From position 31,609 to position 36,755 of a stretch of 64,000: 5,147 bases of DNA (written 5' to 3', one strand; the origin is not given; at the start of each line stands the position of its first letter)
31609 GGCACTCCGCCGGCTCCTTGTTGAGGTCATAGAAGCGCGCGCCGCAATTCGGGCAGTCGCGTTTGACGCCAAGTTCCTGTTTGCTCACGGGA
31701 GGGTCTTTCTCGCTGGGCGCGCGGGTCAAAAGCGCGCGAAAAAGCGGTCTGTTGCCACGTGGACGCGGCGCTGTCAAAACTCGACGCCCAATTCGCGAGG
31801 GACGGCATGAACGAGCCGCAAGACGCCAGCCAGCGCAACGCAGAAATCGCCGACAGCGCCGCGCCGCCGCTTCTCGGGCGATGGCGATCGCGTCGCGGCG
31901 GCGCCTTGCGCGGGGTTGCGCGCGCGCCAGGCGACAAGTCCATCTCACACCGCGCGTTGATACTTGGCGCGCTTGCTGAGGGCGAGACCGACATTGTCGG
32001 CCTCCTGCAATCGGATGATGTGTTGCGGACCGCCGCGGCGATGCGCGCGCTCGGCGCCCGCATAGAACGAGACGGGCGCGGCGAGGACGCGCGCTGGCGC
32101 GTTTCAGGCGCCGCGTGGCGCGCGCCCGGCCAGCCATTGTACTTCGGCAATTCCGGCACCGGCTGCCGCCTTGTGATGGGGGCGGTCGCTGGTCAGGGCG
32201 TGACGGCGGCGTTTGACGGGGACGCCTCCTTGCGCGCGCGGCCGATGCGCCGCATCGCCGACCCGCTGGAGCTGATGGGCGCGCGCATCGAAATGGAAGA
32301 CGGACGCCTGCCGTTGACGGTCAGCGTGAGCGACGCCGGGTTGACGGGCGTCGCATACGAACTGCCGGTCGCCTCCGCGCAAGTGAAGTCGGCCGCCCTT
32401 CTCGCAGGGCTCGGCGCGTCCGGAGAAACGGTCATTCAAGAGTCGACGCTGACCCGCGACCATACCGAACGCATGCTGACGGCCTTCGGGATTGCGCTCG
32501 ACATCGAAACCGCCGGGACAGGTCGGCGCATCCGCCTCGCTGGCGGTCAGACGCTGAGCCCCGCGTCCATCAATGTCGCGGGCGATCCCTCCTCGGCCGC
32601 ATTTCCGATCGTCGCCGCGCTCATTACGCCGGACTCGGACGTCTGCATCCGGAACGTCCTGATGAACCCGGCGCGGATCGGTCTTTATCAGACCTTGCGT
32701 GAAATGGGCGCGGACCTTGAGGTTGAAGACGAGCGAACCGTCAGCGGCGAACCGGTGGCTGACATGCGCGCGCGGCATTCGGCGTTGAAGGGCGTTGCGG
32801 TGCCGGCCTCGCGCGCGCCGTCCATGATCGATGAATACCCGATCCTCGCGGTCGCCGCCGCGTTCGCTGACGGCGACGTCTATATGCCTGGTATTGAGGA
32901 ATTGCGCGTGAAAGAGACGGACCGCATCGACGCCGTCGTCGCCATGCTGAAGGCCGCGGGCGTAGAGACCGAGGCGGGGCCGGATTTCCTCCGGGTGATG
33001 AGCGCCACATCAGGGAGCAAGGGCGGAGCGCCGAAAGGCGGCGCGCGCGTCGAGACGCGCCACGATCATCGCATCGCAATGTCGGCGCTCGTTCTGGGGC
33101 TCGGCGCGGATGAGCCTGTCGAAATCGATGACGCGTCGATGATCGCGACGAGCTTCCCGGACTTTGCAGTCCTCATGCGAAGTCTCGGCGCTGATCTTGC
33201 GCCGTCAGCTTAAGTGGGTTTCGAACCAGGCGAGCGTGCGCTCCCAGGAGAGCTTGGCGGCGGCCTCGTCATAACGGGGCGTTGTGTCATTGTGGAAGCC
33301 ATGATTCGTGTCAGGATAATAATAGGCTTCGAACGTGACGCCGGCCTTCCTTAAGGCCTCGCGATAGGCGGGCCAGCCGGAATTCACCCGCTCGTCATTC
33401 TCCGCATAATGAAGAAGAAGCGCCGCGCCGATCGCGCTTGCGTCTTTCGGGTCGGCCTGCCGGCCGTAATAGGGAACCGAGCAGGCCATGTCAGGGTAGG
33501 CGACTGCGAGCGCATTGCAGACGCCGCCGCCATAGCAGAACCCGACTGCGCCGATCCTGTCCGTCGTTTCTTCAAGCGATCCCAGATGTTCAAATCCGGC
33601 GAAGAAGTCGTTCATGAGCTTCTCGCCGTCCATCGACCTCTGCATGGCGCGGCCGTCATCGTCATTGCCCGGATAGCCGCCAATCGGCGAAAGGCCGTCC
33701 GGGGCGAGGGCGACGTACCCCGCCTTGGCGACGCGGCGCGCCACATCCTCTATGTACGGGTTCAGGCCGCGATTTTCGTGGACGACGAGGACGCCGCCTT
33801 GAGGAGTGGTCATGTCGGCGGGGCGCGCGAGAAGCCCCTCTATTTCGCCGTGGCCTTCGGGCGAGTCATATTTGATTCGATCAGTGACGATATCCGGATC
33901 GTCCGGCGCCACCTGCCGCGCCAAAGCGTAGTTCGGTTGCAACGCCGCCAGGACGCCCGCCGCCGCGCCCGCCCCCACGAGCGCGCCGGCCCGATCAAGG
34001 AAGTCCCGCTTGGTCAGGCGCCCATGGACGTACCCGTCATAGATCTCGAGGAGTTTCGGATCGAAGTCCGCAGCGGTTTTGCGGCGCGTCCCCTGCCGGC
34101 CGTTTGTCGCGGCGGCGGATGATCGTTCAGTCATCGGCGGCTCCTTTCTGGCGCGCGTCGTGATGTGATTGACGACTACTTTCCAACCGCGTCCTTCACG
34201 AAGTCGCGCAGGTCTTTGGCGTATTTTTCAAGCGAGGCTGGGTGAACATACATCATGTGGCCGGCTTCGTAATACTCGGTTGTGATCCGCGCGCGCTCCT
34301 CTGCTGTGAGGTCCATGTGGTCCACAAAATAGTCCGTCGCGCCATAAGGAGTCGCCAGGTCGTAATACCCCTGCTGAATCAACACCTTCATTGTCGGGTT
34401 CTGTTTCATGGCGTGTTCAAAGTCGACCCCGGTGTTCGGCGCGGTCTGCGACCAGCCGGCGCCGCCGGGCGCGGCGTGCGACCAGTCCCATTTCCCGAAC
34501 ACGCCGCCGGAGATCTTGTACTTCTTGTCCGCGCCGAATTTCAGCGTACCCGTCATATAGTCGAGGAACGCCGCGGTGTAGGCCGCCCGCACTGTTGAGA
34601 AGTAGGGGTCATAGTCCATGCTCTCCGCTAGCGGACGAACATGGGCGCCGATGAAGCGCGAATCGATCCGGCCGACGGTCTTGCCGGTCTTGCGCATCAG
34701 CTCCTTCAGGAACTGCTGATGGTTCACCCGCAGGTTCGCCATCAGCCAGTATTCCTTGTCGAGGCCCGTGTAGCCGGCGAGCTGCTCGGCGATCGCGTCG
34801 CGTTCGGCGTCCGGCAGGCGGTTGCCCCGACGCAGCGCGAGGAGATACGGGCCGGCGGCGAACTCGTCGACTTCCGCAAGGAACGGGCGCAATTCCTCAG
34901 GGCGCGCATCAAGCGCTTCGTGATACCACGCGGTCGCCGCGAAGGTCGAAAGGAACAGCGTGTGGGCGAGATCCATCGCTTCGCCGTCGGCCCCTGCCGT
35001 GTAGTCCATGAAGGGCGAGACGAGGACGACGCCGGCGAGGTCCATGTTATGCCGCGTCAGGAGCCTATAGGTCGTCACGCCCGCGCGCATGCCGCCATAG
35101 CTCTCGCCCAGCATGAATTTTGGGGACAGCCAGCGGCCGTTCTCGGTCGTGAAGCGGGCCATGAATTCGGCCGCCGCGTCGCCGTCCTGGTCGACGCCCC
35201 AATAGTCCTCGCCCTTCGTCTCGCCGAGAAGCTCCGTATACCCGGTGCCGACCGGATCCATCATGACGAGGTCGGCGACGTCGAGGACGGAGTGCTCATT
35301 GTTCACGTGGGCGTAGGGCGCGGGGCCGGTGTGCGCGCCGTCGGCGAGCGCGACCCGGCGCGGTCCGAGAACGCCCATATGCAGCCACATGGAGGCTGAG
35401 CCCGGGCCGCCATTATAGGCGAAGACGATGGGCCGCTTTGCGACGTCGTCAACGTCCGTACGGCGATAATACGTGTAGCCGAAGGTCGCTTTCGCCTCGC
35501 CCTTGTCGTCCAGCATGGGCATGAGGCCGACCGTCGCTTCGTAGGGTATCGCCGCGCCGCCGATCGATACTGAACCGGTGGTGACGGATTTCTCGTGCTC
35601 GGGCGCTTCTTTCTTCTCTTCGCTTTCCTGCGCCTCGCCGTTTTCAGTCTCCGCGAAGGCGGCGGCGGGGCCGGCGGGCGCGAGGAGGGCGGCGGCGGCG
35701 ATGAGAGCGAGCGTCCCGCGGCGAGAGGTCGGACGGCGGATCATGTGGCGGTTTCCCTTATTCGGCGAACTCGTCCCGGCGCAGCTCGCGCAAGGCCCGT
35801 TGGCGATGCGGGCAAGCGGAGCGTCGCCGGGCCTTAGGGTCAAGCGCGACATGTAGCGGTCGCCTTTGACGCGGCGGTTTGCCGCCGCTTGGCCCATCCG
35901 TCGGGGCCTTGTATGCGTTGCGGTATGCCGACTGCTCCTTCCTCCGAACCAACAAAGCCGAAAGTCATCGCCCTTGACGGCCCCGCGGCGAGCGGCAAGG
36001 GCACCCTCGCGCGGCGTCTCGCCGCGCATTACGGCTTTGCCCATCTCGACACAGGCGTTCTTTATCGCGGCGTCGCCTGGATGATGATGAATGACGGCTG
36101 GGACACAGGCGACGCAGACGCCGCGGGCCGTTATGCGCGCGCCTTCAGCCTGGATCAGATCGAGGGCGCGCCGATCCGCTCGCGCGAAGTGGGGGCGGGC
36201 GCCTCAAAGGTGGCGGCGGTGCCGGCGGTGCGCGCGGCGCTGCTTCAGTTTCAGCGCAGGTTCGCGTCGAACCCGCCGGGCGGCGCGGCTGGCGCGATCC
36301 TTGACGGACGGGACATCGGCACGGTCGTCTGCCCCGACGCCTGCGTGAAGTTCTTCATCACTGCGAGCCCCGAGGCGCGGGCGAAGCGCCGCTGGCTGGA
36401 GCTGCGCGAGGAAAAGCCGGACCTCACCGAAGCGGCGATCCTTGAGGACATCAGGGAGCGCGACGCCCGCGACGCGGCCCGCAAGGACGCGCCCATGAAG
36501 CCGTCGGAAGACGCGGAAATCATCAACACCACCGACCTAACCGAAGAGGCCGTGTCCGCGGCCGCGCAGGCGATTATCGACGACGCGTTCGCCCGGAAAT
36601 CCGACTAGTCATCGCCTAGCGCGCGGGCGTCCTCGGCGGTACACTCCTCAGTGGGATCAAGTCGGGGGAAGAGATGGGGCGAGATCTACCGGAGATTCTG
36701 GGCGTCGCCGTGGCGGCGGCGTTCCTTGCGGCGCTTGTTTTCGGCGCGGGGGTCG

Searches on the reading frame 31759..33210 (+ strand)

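Call 3: search_protein_families(library=pfam, proteins=[window:31759-33210:+], max_evalue=0.1)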
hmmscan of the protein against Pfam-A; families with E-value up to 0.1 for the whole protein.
window:31759-33210:+ (484 aa): 1 family
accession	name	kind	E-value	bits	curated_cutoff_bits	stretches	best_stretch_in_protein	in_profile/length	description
PF00275.25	EPSP_synthase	-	5.6e-108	361.8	22.8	1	47-470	4-414/417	EPSP synthase (3-phosphoshikimate 1-carboxyvinyltransferase)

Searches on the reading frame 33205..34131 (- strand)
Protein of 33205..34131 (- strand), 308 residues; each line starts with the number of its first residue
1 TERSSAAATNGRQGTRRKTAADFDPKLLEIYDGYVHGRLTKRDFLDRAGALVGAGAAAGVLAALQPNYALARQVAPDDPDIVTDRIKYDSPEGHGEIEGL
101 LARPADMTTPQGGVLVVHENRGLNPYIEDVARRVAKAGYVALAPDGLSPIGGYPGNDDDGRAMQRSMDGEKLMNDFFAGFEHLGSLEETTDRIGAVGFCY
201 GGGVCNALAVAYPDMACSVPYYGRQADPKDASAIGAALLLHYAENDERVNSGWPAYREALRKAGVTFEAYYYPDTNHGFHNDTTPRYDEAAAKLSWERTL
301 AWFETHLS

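Call 34: search_protein_families(library=pfam, proteins=[window:33205-34131:-], max_evalue=0.01)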
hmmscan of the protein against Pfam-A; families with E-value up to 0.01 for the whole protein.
window:33205-34131:- (308 aa): 4 families
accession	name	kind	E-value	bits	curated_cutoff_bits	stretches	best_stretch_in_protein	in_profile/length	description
PF01738.24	DLH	-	4e-41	141.4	21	1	97-306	1-216/217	Dienelactone hydrolase family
PF23678.1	YqhI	-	3.4e-17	61.9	27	1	17-49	3-35/36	YqhI-like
PF00326.27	Peptidase_S9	-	4e-09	36.7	22.6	1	234-296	143-205/213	Prolyl oligopeptidase family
PF08840.17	BAAT_C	-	0.00028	21.5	20.9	0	178-238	8-69/210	BAAT / Acyl-CoA thioester hydrolase C terminal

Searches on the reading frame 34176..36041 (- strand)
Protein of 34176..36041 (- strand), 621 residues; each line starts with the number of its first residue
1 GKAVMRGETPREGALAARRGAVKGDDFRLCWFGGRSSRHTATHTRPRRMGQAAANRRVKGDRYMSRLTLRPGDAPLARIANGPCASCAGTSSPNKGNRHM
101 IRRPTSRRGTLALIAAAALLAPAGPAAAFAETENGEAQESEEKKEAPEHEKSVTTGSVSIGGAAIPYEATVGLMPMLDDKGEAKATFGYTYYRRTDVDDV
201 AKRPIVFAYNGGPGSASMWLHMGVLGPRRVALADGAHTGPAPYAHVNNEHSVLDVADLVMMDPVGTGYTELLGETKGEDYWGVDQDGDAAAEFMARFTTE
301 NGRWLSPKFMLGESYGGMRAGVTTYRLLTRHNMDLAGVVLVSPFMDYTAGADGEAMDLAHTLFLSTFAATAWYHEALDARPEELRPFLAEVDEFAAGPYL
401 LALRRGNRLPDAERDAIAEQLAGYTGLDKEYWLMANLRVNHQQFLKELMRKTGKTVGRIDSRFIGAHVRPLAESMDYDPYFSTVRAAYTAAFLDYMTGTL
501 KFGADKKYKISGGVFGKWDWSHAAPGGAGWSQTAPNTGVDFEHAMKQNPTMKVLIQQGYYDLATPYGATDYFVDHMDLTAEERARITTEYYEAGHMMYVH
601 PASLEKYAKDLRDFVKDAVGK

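Call 34: search_protein_families(library=pfam, proteins=[window:34176-36041:-], max_evalue=0.01)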
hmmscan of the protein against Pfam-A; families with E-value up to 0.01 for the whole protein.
window:34176-36041:- (621 aa): 3 families
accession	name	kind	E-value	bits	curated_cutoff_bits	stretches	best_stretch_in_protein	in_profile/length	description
PF00450.28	Peptidase_S10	-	4.1e-13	49.9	21.9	1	191-356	28-192/420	Serine carboxypeptidase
PF12146.15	Hydrolase_4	-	3.1e-05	23.8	27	1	258-351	34-117/239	Serine aminopeptidase, S33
PF07859.19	Abhydrolase_3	-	0.0032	17.7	25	1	307-377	72-143/210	alpha/beta hydrolase fold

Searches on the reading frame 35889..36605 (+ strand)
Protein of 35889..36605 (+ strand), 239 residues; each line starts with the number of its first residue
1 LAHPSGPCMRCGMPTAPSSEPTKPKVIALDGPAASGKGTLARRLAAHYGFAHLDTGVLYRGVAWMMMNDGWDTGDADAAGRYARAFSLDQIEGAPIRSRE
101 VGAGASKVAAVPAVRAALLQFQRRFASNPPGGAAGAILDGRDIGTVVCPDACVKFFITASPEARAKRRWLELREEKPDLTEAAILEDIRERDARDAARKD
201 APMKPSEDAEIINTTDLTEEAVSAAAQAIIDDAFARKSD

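Call 3: search_protein_families(library=pfam, proteins=[window:35889-36605:+], max_evalue=0.1)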
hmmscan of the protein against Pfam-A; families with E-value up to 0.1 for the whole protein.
window:35889-36605:+ (239 aa): 8 families
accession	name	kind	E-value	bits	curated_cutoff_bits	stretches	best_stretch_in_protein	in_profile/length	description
PF02224.24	Cytidylate_kin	-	8.9e-52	176.3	26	1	27-225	1-204/211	Cytidylate kinase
PF13207.12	AAA_17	-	1.7e-05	25.6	27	1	31-61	2-32/136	AAA domain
PF13189.12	Cytidylate_kin2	-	8.2e-05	23.3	28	1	26-197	1-152/176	Cytidylate kinase-like family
PF00406.28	ADK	-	0.00022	21.8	26.8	1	31-61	3-33/151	Adenylate kinase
PF13238.12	AAA_18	-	0.0012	19.8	29.4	1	27-167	1-107/128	AAA domain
PF13671.12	AAA_33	-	0.0016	19.2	27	1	26-63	1-38/143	AAA domain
PF13521.12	AAA_28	-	0.057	14.1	27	0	27-53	2-28/164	AAA domain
PF11148.14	DUF2922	-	0.059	13.7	25.5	0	215-236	25-47/69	Protein of unknown function (DUF2922)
